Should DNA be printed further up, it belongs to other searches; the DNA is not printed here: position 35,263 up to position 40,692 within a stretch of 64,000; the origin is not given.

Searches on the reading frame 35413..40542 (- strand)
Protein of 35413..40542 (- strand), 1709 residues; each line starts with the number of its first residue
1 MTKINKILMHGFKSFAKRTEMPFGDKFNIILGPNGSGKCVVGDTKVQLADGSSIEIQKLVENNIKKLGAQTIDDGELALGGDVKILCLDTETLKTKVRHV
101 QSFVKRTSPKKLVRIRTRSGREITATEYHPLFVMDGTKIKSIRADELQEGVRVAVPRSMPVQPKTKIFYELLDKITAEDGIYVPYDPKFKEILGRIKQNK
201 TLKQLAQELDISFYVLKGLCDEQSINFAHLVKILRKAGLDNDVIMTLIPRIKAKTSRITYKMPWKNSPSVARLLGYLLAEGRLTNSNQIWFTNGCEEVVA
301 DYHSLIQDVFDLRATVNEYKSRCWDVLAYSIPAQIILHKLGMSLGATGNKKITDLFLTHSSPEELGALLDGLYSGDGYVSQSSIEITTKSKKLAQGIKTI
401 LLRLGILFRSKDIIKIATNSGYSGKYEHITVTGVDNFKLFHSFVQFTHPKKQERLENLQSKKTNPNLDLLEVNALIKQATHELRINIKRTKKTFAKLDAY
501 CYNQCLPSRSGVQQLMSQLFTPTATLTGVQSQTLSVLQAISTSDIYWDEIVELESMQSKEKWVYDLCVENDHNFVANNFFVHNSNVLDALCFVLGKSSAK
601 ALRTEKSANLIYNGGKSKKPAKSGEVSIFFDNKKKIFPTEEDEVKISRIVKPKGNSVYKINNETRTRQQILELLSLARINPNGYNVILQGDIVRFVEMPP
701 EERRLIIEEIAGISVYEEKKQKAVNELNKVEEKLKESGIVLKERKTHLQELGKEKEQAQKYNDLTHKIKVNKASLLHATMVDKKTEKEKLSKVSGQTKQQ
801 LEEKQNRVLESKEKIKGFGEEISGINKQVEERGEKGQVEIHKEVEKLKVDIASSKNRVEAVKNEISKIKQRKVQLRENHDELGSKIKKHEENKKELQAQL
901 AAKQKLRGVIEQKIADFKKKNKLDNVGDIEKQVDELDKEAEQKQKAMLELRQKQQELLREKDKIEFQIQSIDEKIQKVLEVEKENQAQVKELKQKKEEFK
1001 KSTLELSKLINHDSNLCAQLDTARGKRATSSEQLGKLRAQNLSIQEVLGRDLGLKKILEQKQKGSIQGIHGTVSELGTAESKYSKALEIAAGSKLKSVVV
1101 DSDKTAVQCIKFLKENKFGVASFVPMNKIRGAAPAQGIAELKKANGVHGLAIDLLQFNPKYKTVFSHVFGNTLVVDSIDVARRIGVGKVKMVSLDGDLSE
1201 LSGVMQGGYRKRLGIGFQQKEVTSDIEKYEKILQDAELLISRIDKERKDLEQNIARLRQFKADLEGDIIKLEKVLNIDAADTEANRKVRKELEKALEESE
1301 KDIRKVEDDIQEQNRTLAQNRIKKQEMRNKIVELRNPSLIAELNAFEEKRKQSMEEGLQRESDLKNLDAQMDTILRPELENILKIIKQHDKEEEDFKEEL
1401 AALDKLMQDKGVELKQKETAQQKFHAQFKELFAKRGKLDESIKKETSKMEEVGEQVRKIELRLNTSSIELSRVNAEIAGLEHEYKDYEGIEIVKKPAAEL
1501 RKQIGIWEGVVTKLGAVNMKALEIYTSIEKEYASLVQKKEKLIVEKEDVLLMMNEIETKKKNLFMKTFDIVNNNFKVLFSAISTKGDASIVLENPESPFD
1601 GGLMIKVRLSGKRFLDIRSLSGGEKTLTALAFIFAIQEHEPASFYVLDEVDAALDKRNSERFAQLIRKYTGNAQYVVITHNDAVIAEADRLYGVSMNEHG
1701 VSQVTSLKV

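Call 13: search_protein_families(library=pfam, proteins=[window:35413-40542:-], max_evalue=0.01)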
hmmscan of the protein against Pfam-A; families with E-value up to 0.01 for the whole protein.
window:35413-40542:- (1709 aa): 7 families
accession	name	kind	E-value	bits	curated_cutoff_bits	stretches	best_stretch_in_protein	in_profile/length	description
PF02463.25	SMC_N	-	1.2e-57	195.3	40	2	584-1702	38-219/220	RecF/RecN/SMC N terminal domain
PF06470.18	SMC_hinge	-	2.3e-30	105.8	22.5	1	1067-1184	2-115/116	SMC proteins Flexible Hinge Domain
PF14890.11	Intein_splicing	-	7.9e-28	97.6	35.8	1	55-583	11-155/155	Intein splicing domain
PF14528.11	LAGLIDADG_3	-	5.6e-16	59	22.5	1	365-442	3-79/82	LAGLIDADG-like domain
PF13304.12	AAA_21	-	6.3e-08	33.5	27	1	1595-1685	220-303/304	AAA domain, putative AbiEii toxin, Type IV TA system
PF13476.12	AAA_23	-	0.0001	23.5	27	1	6-38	1-32/201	AAA domain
PF13175.12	AAA_15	-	0.0086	16.2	32.1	1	3-38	2-36/374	AAA ATPase domain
